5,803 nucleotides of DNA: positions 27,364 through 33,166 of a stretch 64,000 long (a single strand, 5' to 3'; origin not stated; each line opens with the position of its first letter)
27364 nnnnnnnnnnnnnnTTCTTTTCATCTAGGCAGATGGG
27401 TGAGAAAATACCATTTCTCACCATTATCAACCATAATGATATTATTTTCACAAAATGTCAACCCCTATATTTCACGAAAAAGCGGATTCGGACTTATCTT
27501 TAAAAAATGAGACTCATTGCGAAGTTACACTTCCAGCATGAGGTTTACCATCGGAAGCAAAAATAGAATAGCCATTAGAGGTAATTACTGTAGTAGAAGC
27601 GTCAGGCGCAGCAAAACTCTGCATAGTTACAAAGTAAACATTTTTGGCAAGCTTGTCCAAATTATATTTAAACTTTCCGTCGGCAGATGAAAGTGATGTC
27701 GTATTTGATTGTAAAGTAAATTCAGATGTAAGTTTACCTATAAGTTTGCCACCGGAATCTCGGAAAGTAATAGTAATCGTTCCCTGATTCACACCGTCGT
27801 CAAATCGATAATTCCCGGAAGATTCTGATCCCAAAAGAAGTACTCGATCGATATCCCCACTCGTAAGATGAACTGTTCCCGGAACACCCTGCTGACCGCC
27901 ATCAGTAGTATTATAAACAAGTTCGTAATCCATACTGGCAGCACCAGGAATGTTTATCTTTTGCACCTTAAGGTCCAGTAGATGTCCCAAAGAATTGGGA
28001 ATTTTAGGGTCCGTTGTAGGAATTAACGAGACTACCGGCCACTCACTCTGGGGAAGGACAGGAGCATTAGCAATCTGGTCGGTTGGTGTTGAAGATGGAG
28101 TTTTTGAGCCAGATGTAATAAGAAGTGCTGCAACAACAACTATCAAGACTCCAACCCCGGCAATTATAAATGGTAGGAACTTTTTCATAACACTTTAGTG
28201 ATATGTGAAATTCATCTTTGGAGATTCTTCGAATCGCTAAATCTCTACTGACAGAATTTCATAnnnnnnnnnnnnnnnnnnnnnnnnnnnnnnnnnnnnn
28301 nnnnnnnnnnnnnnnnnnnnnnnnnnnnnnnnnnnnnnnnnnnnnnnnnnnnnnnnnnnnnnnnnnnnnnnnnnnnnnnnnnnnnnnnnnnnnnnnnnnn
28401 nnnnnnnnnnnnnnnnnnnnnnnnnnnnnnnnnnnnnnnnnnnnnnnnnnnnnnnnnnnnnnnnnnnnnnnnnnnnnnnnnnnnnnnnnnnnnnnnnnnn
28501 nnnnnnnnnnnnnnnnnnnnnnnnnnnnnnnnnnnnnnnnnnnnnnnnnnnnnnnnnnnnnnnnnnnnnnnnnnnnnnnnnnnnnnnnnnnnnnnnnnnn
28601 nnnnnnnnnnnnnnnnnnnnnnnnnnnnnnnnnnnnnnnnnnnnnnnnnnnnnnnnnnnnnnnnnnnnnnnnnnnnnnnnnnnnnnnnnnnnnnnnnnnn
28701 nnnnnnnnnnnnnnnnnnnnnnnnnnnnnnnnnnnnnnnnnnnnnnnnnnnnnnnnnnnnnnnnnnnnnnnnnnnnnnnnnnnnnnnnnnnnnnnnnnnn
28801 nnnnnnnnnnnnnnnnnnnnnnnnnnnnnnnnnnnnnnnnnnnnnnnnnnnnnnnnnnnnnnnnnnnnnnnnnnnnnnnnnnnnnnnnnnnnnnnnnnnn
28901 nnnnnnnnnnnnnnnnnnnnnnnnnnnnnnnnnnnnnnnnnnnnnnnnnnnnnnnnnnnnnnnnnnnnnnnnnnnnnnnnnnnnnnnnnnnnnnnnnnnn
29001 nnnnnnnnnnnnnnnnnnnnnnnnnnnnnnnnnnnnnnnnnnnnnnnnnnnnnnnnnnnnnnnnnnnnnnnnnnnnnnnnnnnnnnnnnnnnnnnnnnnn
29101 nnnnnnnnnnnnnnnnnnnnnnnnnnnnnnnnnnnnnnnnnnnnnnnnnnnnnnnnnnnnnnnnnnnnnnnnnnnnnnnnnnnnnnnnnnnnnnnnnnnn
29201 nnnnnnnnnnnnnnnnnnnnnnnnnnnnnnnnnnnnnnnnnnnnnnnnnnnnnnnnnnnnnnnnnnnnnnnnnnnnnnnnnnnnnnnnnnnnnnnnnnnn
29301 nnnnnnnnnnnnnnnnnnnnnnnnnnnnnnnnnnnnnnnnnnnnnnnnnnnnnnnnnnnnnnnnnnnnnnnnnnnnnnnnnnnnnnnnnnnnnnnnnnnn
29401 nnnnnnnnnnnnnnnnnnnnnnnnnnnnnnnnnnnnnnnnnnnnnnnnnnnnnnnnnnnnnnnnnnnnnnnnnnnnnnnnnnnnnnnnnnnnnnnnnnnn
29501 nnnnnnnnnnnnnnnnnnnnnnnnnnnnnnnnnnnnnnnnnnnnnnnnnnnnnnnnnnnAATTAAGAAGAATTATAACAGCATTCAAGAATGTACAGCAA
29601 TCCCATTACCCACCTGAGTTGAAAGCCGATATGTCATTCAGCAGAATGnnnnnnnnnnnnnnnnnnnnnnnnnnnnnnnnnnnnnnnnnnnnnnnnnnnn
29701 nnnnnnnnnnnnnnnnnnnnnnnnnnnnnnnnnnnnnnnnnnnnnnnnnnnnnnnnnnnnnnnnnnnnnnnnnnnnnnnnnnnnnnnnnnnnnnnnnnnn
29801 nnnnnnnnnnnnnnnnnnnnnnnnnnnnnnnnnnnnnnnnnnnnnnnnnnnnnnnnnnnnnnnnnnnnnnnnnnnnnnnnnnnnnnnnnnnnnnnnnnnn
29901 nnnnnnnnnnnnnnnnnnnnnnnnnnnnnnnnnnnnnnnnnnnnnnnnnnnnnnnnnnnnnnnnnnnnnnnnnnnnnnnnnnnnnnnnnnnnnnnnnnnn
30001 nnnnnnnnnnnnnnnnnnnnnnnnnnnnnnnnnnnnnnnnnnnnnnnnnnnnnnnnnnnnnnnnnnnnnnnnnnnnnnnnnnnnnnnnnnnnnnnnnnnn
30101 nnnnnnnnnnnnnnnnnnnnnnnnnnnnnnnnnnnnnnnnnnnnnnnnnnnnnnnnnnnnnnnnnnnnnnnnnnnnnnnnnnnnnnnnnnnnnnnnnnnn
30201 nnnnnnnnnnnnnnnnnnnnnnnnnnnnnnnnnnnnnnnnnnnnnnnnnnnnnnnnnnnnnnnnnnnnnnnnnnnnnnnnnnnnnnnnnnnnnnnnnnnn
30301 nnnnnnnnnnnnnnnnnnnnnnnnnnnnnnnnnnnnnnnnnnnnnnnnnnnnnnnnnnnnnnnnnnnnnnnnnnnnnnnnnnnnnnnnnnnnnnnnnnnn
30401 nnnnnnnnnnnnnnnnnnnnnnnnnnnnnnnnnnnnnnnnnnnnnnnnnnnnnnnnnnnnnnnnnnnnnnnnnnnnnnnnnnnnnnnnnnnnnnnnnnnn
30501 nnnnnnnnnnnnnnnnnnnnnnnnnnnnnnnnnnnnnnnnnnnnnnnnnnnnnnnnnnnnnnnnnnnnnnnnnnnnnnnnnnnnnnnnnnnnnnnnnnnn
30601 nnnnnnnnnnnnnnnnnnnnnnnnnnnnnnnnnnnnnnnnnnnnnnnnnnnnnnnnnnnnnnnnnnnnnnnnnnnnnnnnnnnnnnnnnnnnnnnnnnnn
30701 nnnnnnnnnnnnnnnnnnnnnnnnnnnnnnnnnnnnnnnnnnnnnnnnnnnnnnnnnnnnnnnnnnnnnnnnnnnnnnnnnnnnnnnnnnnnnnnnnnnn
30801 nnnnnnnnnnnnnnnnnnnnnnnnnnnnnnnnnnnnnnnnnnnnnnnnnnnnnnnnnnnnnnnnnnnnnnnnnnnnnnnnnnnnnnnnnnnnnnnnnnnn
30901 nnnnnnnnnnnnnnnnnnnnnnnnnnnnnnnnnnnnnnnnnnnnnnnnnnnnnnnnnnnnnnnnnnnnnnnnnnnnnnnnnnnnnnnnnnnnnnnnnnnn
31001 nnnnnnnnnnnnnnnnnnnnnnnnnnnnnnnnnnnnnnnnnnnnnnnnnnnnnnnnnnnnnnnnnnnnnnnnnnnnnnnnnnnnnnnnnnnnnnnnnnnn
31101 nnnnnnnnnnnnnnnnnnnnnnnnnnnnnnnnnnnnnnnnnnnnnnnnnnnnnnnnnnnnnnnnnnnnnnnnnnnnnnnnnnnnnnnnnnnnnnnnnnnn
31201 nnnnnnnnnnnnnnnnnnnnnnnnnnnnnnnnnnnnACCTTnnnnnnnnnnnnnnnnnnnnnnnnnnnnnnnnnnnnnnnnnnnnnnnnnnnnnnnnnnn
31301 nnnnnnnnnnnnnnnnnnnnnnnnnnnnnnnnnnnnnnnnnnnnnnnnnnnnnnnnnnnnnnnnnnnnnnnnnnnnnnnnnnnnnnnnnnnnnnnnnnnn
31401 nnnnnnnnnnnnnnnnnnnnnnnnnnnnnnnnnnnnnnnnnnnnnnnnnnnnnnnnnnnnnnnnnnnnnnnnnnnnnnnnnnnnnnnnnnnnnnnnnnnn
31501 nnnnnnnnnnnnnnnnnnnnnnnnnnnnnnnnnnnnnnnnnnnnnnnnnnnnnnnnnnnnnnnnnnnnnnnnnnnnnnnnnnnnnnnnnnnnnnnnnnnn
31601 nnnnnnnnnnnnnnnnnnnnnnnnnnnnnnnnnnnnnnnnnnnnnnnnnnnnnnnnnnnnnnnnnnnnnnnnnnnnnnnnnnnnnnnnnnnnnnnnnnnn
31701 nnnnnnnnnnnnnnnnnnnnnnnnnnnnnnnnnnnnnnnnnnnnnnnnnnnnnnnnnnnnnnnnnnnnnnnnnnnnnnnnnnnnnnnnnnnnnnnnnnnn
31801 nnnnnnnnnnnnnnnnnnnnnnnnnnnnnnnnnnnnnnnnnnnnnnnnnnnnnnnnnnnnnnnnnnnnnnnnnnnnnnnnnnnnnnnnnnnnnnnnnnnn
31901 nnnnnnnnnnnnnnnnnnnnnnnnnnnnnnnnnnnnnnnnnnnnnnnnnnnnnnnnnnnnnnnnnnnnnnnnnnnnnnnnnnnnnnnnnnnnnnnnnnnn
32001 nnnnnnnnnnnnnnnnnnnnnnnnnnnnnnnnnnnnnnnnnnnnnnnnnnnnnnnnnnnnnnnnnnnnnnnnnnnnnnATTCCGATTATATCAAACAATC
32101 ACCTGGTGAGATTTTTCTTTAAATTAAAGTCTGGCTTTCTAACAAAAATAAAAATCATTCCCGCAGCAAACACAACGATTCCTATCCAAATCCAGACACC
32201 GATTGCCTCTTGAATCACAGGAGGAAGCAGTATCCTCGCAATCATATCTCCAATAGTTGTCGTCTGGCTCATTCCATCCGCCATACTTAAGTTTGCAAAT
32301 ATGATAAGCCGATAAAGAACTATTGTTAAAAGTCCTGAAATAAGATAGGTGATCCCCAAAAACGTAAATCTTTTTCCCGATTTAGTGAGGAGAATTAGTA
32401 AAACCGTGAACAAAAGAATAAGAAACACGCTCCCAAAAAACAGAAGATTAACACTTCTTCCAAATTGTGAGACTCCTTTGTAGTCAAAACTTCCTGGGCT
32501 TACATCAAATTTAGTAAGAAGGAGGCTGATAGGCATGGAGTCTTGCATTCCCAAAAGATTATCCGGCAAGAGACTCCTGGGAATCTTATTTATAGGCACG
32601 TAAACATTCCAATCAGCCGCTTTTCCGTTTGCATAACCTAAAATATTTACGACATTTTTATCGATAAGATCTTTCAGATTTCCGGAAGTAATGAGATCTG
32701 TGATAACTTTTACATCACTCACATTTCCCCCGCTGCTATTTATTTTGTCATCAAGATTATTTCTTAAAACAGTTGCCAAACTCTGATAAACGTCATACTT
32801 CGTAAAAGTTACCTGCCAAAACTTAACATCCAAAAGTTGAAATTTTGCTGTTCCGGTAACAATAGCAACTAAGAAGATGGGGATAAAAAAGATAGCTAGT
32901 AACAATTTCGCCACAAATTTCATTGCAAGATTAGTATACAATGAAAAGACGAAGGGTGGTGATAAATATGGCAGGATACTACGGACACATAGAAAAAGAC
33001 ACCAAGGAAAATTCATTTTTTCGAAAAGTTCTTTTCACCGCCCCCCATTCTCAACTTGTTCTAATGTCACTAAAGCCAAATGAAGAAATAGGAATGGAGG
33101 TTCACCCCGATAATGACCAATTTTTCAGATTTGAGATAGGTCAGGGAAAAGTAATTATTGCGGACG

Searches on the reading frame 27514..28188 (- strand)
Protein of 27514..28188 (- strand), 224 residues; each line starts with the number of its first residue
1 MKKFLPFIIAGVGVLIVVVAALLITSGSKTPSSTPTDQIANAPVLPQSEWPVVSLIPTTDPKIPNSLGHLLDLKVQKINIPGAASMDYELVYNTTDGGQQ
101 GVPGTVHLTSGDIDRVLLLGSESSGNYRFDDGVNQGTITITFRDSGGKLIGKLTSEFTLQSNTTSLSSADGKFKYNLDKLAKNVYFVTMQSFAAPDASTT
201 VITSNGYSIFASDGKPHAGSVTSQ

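Call 9: search_protein_families(library=pfam, proteins=[window:27514-28188:-], max_evalue=0.0001)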
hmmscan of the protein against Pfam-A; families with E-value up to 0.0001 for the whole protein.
window:27514-28188:- (224 aa): 0 families

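Call 63: search_protein_families(library=pfam, proteins=[window:27514-28188:-], max_evalue=0.5)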
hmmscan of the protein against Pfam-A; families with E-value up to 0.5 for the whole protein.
window:27514-28188:- (224 aa): 3 families
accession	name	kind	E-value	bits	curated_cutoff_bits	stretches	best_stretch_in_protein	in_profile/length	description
PF02369.22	Big_1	-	0.02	15.4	34.9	1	131-196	14-85/93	Bacterial Ig-like domain (group 1)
PF17210.9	SdrD_B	-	0.049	14.3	29.7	0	95-147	17-69/112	SdrD B-like domain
PF18962.6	Por_Secre_tail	-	0.14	12.9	27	1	132-191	17-64/75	Secretion system C-terminal sorting domain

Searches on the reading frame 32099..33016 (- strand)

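Call 9: search_protein_families(library=pfam, proteins=[window:32099-33016:-], max_evalue=0.0001)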
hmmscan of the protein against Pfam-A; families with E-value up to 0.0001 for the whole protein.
window:32099-33016:- (305 aa): 0 families

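Call 63: search_protein_families(library=pfam, proteins=[window:32099-33016:-], max_evalue=0.5)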
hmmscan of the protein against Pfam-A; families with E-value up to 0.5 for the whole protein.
window:32099-33016:- (305 aa): 2 families
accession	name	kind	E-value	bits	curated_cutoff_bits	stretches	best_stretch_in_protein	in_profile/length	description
PF19665.4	DUF6168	-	0.0052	17.7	27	1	193-271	43-118/128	Family of unknown function (DUF6168)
PF13273.12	DUF4064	-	0.049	14.3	32.1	1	182-233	53-101/102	Protein of unknown function (DUF4064)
